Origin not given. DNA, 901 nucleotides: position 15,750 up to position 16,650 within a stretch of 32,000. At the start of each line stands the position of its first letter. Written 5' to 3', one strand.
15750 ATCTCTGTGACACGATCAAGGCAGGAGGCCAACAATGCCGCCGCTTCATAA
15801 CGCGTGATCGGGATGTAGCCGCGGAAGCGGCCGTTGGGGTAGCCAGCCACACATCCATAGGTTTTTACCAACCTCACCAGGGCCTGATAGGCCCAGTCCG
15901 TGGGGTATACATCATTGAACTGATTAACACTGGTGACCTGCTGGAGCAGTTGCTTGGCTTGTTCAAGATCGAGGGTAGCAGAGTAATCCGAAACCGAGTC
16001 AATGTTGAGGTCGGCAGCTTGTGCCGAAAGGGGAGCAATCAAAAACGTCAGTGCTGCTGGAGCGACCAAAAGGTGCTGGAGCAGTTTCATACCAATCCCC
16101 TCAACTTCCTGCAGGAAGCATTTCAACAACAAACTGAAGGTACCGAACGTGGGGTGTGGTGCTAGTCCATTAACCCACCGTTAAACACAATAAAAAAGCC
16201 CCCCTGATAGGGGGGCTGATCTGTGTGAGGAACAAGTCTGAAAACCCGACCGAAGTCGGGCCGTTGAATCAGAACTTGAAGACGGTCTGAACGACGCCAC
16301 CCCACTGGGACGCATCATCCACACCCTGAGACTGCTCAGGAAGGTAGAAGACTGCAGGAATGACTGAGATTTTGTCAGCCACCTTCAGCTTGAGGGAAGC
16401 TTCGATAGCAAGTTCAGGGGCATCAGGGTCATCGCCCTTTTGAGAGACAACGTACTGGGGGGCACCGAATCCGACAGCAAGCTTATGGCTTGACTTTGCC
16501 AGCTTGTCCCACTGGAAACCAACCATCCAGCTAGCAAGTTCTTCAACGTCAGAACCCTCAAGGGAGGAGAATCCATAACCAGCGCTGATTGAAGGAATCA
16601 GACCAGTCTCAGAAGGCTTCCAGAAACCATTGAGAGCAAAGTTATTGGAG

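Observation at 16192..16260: Yfr1-like sRNA module embedded in the 3' UTR of a porin gene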

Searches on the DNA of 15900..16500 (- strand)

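Call 4: search_rna_families(source=window, start=15900, end=16500, threshold=evalue, max_evalue=10, show_alignments=5)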
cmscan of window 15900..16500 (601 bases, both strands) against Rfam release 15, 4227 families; matches with E-value up to 10: 16.
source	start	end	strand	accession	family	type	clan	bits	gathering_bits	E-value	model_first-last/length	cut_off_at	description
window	16180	16259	-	RF02732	JA04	Gene; sRNA;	-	25.6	81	0.19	1-81/81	no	Aggregatibacter sRNA JA04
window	16190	16264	-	RF02837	anti-hemB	Gene; sRNA;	-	22.1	49.5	0.0079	1-81/81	no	Burkholderia RNA 7 (anti-hemB)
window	16190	16249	-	RF01859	Phe_leader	Cis-reg; leader;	-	21.3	55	0.46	1-125/125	no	Phenylalanine leader peptide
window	16143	16218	+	RF02236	asX2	Gene; sRNA;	-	21.2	70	0.097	1-87/87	no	Xanthomonas sRNA asX2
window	16191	16234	-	RF02278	Betaproteobacteria_toxic_sRNA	Gene; sRNA;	-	19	50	0.27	1-64/64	no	Betaproteobacteria toxic small RNA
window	16192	16232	-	RF01388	isrD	Gene; sRNA;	-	16.6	37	1.3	1-51/51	no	isrD Hfq binding RNA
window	16236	16274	-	RF01342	CRISPR-DR32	Gene; CRISPR;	-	16.6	48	5.9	1-37/37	no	CRISPR RNA direct repeat element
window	16190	16254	-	RF00513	Trp_leader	Cis-reg; leader;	-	16.5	41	1.5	1-100/100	no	Tryptophan operon leader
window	16189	16273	-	RF00506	Thr_leader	Cis-reg; leader;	-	16.4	55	2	1-118/118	no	Threonine operon leader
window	16182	16249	-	RF00519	suhB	Gene; sRNA;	CL00108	16.1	41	1.1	1-77/77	no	Makes More Granules Regulator RNA (mmgR)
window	16189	16309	-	RF01772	rnk_pseudo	Cis-reg; leader;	-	15.9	55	5.4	1-108/108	no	Pseudomonas rnk leader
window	16195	16250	-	RF01116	Yfr1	Gene; sRNA;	-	14.8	38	3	1-59/59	no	Cyanobacterial functional RNA 1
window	16185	16222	-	RF00489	ctRNA_p42d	Gene; antisense;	-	14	50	7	1-46/46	no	ctRNA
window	16282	16428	+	RF02170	PVT1_7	Gene; lncRNA;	-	13.9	80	3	1-137/137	no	Pvt1 oncogene conserved region 7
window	16191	16235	-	RF02399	NsiR1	Gene; sRNA;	-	13.4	39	7.9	1-60/60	no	Nitrogen stress-induced RNA 1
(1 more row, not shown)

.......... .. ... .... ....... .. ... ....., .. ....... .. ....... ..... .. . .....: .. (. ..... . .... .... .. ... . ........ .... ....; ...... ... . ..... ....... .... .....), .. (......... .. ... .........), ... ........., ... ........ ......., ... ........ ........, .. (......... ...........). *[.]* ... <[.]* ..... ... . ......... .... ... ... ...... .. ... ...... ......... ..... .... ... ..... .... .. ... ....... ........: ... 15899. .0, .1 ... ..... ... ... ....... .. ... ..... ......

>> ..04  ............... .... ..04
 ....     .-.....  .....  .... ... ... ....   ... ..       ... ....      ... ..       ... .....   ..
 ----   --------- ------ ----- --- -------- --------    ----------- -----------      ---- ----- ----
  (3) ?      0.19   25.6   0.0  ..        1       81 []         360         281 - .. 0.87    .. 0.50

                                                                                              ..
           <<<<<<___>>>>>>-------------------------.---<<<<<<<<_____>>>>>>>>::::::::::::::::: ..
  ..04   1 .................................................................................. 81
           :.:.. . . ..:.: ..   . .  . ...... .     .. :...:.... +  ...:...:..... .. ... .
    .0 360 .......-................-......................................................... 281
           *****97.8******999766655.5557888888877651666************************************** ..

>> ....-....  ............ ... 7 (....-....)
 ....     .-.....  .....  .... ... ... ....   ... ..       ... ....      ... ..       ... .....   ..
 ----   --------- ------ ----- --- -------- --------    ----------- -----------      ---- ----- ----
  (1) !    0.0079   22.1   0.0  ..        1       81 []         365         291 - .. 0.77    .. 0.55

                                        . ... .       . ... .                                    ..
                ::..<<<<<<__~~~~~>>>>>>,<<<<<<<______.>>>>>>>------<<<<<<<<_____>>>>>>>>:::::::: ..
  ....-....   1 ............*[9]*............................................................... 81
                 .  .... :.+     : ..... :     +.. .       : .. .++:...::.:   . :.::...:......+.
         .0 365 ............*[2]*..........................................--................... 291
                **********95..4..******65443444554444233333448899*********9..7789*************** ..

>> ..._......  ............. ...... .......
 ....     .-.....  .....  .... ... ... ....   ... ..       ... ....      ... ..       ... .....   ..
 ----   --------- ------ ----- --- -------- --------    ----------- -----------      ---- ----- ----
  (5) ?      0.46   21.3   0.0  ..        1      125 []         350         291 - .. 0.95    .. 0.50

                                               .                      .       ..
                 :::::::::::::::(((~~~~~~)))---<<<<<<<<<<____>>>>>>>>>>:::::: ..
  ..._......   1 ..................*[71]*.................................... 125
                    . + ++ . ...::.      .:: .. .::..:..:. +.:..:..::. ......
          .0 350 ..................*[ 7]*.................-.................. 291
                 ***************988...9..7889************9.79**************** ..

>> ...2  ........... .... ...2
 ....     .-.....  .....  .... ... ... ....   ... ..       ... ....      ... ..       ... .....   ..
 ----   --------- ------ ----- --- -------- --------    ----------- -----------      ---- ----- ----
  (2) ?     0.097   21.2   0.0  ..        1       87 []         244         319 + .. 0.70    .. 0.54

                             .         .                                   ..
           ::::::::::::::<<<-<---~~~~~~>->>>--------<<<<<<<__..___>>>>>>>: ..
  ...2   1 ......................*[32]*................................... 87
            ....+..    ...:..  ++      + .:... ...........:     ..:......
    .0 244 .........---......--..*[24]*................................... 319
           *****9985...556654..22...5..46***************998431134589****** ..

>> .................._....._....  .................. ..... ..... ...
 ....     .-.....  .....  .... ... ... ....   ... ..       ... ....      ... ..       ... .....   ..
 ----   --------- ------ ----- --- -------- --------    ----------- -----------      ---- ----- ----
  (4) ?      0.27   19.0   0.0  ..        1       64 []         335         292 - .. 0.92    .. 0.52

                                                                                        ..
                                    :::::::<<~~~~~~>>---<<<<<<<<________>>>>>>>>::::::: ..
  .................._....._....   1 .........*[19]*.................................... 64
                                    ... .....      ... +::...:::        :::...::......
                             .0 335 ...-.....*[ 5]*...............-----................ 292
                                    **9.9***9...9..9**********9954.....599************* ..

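Call 59: build_rna_model(alignment_id=A4)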
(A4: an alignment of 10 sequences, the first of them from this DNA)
Model R1 built from alignment A4 (10 sequences, 86 columns); structure: RNAalifold consensus.
model positions 77; base pairs 16; branch points 1; effective number of sequences 2.48; information 0.735 bits per position. Calibrated on 0.2 Mb of random sequence (short: E-values are rough).
structure used (alignment columns):
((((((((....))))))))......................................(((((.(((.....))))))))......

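Call 60: search_with_rna_model(model_id=R1, sources=[window, L001, L002, L003, L004, L005, L006, L007, L008, L009, L010, L011, L012, L013, L014, L015, L016, L017, L018, L019, L020, L021, L022, L023, L024, L025, L026, L027, L028, L029, L030, L031, L032, L033, L034, L035, L036, L037, L038, L039, L040, L041, L042, L043, L044, L045, L046, L047, L048, L049, L050, L051, L052, L053, L054, L055, L056, L057, L058, L059, L060, L061, L062, L063, L064, L065, L066, L067, L068, L069, L070, L071, L072, L073, L074, L075, L076, L077, L078, L079, L080, L081, L087, L089, L091, L092], max_evalue=1)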
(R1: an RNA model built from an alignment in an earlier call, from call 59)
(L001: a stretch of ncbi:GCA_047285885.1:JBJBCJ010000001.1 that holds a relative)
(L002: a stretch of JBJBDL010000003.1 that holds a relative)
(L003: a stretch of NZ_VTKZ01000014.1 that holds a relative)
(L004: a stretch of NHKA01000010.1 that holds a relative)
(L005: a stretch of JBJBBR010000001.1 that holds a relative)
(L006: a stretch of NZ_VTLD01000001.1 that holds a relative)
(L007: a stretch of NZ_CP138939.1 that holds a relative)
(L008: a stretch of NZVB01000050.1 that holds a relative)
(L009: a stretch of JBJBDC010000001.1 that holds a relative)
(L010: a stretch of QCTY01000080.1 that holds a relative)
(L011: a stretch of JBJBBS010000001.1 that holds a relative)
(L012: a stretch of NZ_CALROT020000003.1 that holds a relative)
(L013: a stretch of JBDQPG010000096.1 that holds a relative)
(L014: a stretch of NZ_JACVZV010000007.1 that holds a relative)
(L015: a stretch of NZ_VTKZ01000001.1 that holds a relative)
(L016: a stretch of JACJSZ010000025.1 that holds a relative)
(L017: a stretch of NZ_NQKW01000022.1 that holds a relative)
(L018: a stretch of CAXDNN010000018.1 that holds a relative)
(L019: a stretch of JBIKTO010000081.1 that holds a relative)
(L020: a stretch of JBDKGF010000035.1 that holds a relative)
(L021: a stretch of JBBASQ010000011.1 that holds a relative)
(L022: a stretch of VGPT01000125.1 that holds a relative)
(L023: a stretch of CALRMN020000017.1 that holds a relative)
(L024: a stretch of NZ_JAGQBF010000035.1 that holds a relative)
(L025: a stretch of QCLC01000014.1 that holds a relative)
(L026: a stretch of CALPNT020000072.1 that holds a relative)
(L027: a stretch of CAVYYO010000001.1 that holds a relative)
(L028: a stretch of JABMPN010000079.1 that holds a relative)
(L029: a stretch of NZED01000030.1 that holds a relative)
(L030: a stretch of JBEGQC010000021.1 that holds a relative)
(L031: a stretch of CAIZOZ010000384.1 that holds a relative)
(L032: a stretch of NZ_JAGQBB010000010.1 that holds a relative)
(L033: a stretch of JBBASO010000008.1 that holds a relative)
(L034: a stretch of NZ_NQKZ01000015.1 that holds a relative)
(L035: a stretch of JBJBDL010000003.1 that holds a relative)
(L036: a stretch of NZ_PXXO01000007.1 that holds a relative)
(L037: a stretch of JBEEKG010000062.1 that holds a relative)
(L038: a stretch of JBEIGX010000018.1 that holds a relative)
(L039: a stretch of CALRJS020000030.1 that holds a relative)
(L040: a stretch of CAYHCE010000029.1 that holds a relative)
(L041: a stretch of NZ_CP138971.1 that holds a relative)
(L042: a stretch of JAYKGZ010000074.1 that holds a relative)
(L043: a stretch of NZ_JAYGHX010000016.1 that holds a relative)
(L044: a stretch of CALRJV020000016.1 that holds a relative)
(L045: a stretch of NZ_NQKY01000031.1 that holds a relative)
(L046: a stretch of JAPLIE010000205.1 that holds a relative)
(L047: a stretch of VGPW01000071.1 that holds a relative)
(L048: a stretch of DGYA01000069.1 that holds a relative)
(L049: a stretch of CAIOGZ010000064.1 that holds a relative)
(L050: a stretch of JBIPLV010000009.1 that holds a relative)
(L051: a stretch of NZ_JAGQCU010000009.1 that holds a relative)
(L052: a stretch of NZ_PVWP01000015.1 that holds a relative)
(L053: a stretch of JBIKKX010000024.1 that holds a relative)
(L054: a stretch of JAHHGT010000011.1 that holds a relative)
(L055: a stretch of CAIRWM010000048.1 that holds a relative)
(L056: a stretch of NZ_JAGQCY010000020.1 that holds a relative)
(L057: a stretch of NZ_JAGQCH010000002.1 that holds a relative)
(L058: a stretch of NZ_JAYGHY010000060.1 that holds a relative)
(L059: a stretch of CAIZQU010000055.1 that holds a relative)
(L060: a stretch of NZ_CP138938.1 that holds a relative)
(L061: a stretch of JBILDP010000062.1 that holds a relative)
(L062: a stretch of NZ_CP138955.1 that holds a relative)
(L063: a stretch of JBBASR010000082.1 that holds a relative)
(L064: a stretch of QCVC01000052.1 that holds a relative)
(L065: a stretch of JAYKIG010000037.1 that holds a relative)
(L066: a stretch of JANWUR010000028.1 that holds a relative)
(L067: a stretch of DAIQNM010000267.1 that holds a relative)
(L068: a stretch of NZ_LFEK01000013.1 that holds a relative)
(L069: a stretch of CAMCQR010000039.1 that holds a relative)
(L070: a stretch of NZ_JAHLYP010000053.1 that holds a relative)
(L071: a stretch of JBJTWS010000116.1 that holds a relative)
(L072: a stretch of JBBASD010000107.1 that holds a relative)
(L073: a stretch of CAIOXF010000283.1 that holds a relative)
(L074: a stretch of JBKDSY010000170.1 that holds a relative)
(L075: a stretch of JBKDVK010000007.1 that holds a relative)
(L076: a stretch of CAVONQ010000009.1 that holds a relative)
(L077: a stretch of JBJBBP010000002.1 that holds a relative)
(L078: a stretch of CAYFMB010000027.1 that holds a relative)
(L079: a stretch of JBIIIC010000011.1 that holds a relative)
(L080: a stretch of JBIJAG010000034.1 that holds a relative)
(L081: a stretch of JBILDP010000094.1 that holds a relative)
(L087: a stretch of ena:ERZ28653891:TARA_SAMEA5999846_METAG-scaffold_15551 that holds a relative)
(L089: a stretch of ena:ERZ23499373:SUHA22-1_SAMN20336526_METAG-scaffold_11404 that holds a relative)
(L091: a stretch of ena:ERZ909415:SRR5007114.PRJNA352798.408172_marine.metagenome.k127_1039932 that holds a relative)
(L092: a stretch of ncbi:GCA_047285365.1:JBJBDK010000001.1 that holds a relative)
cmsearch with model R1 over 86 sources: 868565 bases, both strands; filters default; matches with E-value up to 1: 91.
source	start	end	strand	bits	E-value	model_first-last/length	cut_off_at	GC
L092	7510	7590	+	85.9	8.9e-18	1-77/77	no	0.57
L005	6660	6738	+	85.2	1.3e-17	1-77/77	no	0.57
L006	6648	6728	+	85.2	1.3e-17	1-77/77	no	0.54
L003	6511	6589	+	82.9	4.8e-17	1-77/77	no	0.47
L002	6510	6594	+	80.9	1.4e-16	1-77/77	no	0.48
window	16191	16262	-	80.6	1.7e-16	1-77/77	no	0.56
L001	11504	11580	+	77.9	7.8e-16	1-77/77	no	0.48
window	18235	18305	-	77.5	9.8e-16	1-77/77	no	0.55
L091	1533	1603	+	70.8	4.1e-14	1-77/77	no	0.55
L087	2156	2227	+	64.7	1.2e-12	1-77/77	no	0.53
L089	2551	2622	+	64.7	1.2e-12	1-77/77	no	0.53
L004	6721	6789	+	46.5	3.2e-08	1-77/77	no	0.57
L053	6655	6725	+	40.2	1.1e-06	1-77/77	no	0.75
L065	6714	6787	+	34.5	2.5e-05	1-77/77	no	0.59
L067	2200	2262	+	33.2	5.3e-05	1-77/77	no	0.63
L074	6601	6665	+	33.1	5.6e-05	1-77/77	no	0.63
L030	6738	6813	+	31.5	0.00013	1-77/77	no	0.57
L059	6725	6807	+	29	0.00055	1-77/77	no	0.63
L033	6496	6580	+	28.9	0.00058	1-77/77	no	0.56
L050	2342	2435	+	28.8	0.00061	1-77/77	no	0.63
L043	4691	4760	+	27.9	0.001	1-77/77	no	0.61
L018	3056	3111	+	27.7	0.0011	1-77/77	no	0.48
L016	6617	6693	+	27.7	0.0011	1-77/77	no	0.55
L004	4777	4857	+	27.5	0.0013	1-77/77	no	0.57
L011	8611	8671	+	27.1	0.0016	1-77/77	no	0.44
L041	6780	6849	+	26.8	0.0018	1-77/77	no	0.5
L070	6806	6871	+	25.8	0.0032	1-77/77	no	0.62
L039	6697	6766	+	25.6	0.0036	1-77/77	no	0.63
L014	3054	3080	+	25.3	0.0044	1-77/77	no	0.67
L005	4802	4869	+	25.3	0.0044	1-77/77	no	0.49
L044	2932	3001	+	25.2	0.0046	1-77/77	no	0.61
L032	6675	6760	+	25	0.0051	1-77/77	no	0.64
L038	2166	2239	+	24.9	0.0053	1-77/77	no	0.62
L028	2020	2090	+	24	0.0088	1-77/77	no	0.59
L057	6803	6885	+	23.8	0.0096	1-77/77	no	0.53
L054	6562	6657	+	23.8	0.01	1-77/77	no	0.62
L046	4530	4600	+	23.1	0.014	1-77/77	no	0.62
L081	6024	6083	+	23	0.015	1-77/77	no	0.52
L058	7180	7261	+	22.9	0.017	1-77/77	no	0.51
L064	6455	6532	+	22.7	0.018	1-77/77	no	0.45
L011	6712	6763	+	22.7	0.019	1-77/77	no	0.48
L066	10318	10394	+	22.5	0.02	1-77/77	no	0.62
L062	6786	6842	+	22.5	0.02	1-77/77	no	0.44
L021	6759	6819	+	22.4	0.022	1-77/77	no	0.57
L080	6817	6896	+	21.3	0.04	1-77/77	no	0.65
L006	4792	4856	+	20.8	0.054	1-77/77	no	0.57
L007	6919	6994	-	20.5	0.063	1-77/77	no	0.54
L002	4800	4858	+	20.4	0.066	1-77/77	no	0.51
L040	3571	3648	+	20.3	0.07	1-77/77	no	0.68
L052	2694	2774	+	20.1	0.078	1-77/77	no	0.67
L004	6757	6825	-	20.1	0.079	1-77/77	no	0.49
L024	6683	6751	+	20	0.082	1-77/77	no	0.62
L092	7564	7593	-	19.8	0.093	42-71/77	no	0.57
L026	6762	6840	+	19.7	0.095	1-77/77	no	0.63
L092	5792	5854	+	19.7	0.1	1-77/77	no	0.49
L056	6760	6834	+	19.5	0.11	1-77/77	no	0.63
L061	2600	2688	+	19.4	0.12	1-77/77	no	0.49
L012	6711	6788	+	19.3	0.12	1-77/77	no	0.68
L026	4576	4646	+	19.3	0.12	1-77/77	no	0.63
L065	3057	3120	+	19.2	0.13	1-77/77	no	0.47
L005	6712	6746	-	19.1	0.13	37-71/77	no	0.57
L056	8754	8842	+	19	0.14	1-77/77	no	0.57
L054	4606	4678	+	18.9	0.15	1-77/77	no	0.55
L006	6702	6736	-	18.8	0.17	37-71/77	no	0.49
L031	1966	2026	+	18.6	0.18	1-77/77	no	0.69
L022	1660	1746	+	18.4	0.21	1-77/77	no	0.62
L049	165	232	+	18.3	0.21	1-77/77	no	0.57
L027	6623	6696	+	17.9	0.26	1-77/77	no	0.61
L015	6501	6576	+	17.9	0.27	1-77/77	no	0.46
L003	4836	4863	+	17.9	0.27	1-77/77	no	0.5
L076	6490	6551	+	17.9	0.27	1-77/77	no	0.68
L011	6737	6769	-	17.8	0.28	39-71/77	no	0.48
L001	11547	11626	-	17.7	0.3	1-77/77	no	0.5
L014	6659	6685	+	17.5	0.33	1-77/77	no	0.67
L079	6597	6669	+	17.3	0.38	1-77/77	no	0.58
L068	6520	6594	+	16.9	0.47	1-77/77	no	0.55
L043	635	710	+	16.8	0.48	1-77/77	no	0.58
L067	132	221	+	16.6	0.56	1-77/77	no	0.54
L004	4827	4896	-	16.5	0.58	1-77/77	no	0.6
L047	1784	1873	+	16.5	0.59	1-77/77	no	0.62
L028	73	100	+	16.3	0.64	1-77/77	no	0.57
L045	6798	6867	+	16.3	0.64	1-77/77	no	0.66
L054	8600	8671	+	16.3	0.65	1-77/77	no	0.68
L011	8645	8680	-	16.3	0.65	31-71/77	no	0.44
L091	1578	1606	-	16.1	0.71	37-71/77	no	0.59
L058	3202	3273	+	15.9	0.8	1-77/77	no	0.56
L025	6636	6701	+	15.8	0.87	1-77/77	no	0.55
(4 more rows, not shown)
